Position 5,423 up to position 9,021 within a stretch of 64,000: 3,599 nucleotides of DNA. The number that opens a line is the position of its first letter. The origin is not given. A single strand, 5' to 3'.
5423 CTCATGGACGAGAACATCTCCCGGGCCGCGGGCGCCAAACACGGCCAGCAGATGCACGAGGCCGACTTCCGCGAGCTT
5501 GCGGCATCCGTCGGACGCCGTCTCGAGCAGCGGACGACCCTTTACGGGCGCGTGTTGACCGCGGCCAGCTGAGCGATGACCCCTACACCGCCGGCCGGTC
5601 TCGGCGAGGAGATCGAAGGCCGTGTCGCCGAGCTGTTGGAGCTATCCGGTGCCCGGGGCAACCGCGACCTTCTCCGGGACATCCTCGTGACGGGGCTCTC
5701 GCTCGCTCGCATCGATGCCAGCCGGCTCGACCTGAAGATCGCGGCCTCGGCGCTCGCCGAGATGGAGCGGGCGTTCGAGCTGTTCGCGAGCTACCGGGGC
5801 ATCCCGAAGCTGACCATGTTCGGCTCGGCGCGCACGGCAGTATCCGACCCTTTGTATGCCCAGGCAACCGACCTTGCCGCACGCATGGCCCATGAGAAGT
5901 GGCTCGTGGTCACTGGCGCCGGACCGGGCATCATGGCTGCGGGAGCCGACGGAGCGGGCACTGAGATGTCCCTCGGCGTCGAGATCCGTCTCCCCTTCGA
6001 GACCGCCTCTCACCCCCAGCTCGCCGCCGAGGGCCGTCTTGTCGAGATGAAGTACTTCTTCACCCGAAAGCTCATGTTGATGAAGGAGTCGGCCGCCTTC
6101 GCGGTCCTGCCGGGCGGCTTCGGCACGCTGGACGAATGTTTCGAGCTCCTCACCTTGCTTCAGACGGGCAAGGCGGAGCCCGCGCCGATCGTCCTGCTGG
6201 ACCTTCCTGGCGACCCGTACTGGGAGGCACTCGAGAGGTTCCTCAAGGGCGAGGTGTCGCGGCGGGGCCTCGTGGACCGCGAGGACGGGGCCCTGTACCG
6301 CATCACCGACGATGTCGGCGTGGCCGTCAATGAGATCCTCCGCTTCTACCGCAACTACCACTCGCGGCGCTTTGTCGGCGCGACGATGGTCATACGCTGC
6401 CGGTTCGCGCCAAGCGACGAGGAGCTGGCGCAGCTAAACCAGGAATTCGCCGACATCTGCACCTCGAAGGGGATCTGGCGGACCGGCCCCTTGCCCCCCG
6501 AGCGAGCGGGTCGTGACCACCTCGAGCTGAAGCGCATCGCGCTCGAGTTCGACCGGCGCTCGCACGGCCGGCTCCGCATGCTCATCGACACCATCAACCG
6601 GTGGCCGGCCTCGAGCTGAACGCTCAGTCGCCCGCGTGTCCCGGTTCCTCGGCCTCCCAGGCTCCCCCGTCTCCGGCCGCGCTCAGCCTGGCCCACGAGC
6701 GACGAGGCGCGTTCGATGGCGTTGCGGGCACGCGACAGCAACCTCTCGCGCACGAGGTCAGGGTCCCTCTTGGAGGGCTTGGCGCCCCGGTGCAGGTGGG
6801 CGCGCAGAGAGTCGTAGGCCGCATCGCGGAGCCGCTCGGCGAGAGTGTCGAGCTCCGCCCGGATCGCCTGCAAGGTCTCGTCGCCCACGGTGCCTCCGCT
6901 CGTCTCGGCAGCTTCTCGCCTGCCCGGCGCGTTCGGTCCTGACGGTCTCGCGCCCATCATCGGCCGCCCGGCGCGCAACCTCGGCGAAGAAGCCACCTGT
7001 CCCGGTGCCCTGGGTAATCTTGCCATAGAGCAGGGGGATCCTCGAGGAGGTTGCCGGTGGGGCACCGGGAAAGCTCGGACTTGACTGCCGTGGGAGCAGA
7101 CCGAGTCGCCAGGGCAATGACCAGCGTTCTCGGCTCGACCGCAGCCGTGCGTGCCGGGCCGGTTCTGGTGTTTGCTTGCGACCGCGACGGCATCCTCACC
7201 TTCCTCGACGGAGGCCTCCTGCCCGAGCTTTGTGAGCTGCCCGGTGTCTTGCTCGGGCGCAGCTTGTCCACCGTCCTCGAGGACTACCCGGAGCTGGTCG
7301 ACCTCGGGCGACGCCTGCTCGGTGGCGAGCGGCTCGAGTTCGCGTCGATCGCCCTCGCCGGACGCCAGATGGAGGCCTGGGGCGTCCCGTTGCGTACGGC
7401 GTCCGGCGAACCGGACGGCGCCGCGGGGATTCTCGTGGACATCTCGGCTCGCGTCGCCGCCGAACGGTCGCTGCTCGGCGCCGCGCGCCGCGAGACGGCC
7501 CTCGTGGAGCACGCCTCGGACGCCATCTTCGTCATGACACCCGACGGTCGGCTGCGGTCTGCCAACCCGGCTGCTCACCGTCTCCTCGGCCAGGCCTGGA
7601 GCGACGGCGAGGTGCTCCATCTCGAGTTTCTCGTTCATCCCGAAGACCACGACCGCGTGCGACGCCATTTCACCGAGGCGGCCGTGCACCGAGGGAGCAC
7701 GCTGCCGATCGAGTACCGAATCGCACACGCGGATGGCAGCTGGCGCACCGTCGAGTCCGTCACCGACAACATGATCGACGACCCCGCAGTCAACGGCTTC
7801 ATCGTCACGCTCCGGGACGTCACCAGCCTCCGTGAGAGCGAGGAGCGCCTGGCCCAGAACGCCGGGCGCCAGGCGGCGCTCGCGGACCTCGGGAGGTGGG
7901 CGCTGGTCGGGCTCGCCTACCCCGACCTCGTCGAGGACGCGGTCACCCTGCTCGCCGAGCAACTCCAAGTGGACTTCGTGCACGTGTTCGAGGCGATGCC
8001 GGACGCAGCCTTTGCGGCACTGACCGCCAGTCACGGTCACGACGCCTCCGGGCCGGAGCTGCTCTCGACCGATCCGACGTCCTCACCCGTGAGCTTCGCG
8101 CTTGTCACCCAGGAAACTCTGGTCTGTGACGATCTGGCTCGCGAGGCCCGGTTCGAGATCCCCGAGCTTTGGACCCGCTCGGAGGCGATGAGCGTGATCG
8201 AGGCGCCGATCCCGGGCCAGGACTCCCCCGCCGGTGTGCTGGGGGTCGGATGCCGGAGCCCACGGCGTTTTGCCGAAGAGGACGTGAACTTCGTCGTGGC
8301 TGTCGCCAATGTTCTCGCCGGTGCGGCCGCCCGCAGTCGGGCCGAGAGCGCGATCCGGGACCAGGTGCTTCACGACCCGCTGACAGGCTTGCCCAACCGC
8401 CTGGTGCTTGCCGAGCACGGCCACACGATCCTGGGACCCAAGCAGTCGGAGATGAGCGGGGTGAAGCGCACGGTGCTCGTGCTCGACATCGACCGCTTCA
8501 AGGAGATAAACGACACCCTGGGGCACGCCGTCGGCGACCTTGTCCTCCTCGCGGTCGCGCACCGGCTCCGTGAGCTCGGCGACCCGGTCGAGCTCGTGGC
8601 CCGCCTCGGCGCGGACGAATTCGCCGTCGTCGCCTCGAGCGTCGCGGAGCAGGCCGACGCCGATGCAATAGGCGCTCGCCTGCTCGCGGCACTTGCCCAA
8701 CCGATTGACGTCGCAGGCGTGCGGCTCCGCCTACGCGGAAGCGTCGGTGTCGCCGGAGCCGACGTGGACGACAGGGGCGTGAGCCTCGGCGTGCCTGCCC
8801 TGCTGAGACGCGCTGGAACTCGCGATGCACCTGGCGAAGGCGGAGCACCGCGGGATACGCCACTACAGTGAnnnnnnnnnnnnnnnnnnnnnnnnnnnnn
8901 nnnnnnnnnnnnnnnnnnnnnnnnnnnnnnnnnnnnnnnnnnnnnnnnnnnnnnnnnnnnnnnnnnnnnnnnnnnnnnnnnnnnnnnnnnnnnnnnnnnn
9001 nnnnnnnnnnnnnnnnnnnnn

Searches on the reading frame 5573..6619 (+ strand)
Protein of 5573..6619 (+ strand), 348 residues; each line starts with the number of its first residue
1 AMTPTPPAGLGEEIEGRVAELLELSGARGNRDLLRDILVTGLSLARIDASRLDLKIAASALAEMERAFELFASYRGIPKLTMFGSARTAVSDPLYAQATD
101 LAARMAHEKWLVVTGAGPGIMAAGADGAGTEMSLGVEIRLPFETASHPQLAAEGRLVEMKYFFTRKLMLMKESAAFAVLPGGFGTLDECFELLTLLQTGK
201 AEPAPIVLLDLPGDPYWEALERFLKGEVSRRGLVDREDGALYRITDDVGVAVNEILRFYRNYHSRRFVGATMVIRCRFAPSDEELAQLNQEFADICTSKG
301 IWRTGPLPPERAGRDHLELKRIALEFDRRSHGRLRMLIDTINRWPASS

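Call 38: search_protein_families(library=pfam, proteins=[window:5573-6619:+], max_evalue=0.0001)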
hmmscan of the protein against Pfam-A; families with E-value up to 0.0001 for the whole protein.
window:5573-6619:+ (348 aa): 2 families
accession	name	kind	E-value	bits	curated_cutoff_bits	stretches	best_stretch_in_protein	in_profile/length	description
PF03641.19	Lysine_decarbox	-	1.2e-24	87.4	27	1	127-253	10-129/131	Possible lysine decarboxylase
PF18306.6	LDcluster4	-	1.8e-07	31.3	26.3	1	81-189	5-110/151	SLOG cluster4 family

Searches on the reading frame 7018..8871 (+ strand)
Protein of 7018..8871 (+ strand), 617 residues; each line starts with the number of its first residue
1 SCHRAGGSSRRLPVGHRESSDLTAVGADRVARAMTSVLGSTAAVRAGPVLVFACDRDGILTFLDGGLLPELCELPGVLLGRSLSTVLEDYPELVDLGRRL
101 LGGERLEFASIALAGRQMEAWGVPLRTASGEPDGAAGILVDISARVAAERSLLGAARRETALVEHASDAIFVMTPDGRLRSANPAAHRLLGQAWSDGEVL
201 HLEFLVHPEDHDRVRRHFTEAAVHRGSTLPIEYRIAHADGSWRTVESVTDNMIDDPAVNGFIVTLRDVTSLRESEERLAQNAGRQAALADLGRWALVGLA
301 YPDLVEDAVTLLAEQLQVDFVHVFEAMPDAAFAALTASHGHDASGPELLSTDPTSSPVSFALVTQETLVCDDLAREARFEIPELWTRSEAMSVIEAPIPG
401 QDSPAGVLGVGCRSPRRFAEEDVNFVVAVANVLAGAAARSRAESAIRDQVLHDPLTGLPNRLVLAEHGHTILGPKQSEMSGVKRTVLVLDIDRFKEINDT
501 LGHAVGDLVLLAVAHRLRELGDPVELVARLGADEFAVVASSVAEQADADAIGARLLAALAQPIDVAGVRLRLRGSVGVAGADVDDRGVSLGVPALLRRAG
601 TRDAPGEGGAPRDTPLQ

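Call 38: search_protein_families(library=pfam, proteins=[window:7018-8871:+], max_evalue=0.0001)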
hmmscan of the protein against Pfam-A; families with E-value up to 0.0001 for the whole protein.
window:7018-8871:+ (617 aa): 9 families
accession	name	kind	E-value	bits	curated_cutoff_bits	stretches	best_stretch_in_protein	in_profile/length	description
PF00990.26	GGDEF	-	3.3e-28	98.9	23.8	1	451-581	2-132/161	Diguanylate cyclase, GGDEF domain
PF08448.16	PAS_4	-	1.1e-13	51.8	23.1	1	163-272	1-109/110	PAS fold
PF00989.32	PAS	-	1.3e-10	41.8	22.6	1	161-268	5-113/113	PAS fold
PF08447.18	PAS_3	-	3.7e-09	37.2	25.6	1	182-249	4-72/89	PAS fold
PF01590.32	GAF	-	2e-08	35.3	22.4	1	304-436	5-132/133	GAF domain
PF13188.13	PAS_8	-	5.7e-07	29.7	21.8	1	161-212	5-55/65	PAS domain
PF13426.13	PAS_9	-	4e-06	27.5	27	1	167-269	1-102/103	PAS domain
PF13492.12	GAF_3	-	7.2e-06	26.9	27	1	303-438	4-128/129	GAF domain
PF13185.12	GAF_2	-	6.3e-05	23.6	28.6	1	308-434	11-132/136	GAF domain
